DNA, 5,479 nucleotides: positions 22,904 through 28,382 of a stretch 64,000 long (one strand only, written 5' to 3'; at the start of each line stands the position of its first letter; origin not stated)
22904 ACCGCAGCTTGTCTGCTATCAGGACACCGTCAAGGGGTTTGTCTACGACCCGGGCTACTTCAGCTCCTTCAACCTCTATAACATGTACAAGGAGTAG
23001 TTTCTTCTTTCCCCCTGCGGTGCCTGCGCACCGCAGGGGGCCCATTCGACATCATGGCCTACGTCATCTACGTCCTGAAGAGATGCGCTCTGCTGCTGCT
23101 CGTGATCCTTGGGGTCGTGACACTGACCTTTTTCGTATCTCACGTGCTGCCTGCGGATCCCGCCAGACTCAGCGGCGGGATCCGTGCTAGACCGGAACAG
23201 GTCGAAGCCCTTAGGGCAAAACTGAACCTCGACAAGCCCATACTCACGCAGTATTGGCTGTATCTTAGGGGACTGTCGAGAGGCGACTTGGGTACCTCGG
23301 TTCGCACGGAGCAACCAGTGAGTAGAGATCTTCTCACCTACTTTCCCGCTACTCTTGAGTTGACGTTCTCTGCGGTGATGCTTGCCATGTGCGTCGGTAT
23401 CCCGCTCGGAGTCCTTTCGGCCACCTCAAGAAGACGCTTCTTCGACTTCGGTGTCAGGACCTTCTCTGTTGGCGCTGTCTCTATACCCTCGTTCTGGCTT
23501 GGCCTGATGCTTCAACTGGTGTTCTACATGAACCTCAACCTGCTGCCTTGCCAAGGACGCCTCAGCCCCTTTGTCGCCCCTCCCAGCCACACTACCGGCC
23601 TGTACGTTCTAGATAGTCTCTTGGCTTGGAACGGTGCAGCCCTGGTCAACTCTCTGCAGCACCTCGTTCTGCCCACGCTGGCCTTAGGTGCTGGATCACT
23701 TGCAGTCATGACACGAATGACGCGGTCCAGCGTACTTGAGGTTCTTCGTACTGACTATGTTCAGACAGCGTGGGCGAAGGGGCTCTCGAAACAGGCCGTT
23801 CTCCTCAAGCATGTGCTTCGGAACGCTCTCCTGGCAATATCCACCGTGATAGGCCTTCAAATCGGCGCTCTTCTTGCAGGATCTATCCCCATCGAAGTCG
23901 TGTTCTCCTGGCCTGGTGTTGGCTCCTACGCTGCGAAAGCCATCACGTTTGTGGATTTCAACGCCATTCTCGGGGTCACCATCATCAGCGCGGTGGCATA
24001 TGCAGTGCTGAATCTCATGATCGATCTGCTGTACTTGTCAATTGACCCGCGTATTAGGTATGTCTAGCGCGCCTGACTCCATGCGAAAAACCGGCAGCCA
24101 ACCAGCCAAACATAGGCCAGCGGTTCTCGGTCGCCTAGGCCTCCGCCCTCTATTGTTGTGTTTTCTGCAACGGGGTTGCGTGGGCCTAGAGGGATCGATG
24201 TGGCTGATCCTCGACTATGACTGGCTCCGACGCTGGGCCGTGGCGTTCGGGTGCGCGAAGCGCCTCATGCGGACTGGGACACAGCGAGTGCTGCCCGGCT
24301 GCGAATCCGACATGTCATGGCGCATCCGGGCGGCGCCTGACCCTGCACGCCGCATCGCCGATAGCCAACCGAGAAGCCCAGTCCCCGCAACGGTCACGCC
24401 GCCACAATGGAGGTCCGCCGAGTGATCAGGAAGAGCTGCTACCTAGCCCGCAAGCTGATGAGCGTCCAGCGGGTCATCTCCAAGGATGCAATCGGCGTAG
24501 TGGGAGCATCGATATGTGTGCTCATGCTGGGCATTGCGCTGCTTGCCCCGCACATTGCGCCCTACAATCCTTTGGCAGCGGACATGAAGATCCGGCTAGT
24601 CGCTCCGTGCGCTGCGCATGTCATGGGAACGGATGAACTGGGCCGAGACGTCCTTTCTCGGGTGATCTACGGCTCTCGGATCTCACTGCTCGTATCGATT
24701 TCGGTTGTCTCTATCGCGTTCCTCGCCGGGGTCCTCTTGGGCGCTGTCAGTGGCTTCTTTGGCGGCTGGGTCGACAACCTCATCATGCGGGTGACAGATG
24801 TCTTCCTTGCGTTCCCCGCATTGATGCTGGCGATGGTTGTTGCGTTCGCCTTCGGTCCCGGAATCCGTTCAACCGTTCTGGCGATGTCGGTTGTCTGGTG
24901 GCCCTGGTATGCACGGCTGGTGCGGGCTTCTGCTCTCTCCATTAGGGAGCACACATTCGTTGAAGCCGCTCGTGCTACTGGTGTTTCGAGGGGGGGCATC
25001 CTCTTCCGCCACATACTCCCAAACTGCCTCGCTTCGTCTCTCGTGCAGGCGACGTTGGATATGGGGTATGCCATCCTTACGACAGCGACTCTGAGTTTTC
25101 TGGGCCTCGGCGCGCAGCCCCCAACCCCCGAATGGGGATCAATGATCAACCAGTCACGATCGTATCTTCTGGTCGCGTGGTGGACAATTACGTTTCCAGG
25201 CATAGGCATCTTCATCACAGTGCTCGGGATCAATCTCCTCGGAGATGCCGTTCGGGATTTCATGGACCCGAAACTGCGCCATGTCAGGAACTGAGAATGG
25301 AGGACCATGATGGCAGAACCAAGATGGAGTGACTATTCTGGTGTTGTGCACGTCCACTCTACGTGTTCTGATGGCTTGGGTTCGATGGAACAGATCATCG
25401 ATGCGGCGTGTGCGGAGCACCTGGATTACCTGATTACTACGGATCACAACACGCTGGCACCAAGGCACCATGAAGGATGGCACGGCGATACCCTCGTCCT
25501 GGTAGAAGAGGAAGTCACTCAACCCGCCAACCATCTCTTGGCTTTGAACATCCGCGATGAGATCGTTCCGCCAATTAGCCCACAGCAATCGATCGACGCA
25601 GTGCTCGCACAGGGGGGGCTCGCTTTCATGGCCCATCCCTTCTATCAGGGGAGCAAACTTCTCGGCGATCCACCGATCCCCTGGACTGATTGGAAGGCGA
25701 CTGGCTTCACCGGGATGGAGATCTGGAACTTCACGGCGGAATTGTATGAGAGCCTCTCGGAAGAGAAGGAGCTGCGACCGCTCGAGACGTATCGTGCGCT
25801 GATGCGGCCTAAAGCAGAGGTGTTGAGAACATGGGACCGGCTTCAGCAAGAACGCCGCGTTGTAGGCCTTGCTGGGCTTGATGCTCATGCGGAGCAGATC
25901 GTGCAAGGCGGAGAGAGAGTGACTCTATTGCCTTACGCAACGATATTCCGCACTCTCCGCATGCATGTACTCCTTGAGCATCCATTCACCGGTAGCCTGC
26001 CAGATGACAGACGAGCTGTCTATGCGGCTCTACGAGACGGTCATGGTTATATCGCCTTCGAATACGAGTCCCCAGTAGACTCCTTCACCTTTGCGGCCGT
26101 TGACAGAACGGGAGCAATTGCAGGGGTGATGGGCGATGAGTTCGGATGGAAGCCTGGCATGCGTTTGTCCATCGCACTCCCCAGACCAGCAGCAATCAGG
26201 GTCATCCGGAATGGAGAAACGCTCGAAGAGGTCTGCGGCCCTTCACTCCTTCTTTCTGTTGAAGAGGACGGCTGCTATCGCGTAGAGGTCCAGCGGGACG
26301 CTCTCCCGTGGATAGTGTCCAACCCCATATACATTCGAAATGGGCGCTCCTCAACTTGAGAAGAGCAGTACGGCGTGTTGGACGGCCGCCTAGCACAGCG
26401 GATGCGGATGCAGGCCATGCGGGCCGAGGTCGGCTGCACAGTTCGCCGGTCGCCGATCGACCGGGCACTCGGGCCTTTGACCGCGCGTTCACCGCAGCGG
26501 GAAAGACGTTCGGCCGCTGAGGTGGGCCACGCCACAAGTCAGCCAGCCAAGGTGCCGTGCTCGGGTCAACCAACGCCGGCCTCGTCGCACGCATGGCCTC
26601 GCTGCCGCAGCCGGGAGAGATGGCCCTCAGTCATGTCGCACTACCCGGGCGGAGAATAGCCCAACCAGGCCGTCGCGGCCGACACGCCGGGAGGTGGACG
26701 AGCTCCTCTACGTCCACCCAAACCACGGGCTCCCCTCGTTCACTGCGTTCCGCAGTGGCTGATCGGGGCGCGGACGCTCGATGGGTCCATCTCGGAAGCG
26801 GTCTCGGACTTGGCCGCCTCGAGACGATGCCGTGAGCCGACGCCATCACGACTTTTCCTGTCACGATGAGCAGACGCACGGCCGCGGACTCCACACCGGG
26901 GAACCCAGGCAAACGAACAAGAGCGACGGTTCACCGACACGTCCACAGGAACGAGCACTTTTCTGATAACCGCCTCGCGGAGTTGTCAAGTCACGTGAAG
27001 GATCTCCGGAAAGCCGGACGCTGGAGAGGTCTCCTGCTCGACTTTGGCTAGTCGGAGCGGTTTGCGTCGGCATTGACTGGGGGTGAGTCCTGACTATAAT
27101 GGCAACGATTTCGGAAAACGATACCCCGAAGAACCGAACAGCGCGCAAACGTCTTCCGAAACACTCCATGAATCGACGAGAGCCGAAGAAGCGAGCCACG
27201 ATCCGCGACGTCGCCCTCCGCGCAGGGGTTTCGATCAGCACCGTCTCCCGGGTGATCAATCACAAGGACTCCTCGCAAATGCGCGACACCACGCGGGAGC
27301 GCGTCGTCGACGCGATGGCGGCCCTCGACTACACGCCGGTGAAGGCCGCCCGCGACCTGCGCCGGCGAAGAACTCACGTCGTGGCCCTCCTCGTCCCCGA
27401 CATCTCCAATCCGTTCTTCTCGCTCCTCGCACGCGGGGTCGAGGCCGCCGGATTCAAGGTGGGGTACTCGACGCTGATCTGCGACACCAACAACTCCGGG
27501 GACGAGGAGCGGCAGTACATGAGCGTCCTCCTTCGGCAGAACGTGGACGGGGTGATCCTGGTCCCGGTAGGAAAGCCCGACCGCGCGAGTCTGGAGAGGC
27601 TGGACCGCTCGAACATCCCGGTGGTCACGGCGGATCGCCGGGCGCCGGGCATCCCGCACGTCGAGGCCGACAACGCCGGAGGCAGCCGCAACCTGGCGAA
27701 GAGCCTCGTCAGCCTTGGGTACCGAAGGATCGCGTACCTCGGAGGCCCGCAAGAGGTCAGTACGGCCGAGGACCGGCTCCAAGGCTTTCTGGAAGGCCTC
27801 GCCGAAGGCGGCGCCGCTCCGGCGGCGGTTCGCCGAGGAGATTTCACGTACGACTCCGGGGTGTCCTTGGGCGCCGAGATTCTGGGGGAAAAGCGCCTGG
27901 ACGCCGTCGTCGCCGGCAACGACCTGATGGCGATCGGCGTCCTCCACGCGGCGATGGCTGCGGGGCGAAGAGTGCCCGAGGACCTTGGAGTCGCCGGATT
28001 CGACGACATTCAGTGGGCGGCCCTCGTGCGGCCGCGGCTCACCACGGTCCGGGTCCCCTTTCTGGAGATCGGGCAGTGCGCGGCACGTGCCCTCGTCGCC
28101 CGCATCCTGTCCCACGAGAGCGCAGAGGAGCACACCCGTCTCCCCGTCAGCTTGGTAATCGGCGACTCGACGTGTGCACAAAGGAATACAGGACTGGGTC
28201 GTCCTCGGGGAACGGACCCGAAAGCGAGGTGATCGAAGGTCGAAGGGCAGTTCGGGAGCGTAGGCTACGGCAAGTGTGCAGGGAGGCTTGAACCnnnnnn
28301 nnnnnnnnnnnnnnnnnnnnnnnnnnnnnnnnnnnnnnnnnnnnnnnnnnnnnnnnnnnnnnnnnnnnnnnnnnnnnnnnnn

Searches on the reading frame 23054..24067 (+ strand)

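Call 29: search_protein_families(library=pfam, max_evalue=0.00001, proteins=[window:23054-24067:+])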
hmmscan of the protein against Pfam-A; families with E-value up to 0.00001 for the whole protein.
window:23054-24067:+ (337 aa): 2 families
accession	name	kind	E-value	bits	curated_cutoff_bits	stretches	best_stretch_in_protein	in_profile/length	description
PF00528.27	BPD_transp_1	-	1.7e-37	129.3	26.4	1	115-335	1-183/184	Binding-protein-dependent transport system inner membrane component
PF19300.4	BPD_transp_1_N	-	1.7e-14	54.4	23.8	1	6-103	4-113/114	Binding-prot-dependent transport system membrane comp, N-term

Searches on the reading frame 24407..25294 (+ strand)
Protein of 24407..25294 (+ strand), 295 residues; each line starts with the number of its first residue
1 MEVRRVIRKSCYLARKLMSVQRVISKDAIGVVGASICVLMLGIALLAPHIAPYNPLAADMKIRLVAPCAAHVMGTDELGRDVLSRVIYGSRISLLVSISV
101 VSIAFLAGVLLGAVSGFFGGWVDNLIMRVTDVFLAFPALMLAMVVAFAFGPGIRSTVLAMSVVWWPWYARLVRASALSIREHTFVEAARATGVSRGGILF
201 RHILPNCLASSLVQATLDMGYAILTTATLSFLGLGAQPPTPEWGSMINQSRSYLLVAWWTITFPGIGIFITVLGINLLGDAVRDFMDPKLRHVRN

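Call 29: search_protein_families(library=pfam, max_evalue=0.00001, proteins=[window:24407-25294:+])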
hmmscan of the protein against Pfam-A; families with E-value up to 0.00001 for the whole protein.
window:24407-25294:+ (295 aa): 1 family
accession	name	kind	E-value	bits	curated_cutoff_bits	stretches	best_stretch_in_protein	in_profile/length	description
PF00528.27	BPD_transp_1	-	6.2e-37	127.5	26.4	1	108-291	1-183/184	Binding-protein-dependent transport system inner membrane component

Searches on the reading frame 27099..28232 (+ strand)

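Call 29: search_protein_families(library=pfam, max_evalue=0.00001, proteins=[window:27099-28232:+])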
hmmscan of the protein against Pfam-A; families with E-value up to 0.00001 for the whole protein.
window:27099-28232:+ (377 aa): 4 families
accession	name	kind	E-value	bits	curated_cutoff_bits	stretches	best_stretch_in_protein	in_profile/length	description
PF13377.12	Peripla_BP_3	-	8e-34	117.6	26.5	1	201-358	2-167/167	Periplasmic binding protein-like domain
PF00532.27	Peripla_BP_1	-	3.3e-29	102.7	22.2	1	92-348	1-273/281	Periplasmic binding proteins and sugar binding domain of LacI family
PF13407.12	Peripla_BP_4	-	1.9e-22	80.5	35.1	1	95-305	1-220/258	Periplasmic binding protein domain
PF00356.27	LacI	-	1.2e-17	63.8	27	1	34-80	1-45/46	Bacterial regulatory proteins, lacI family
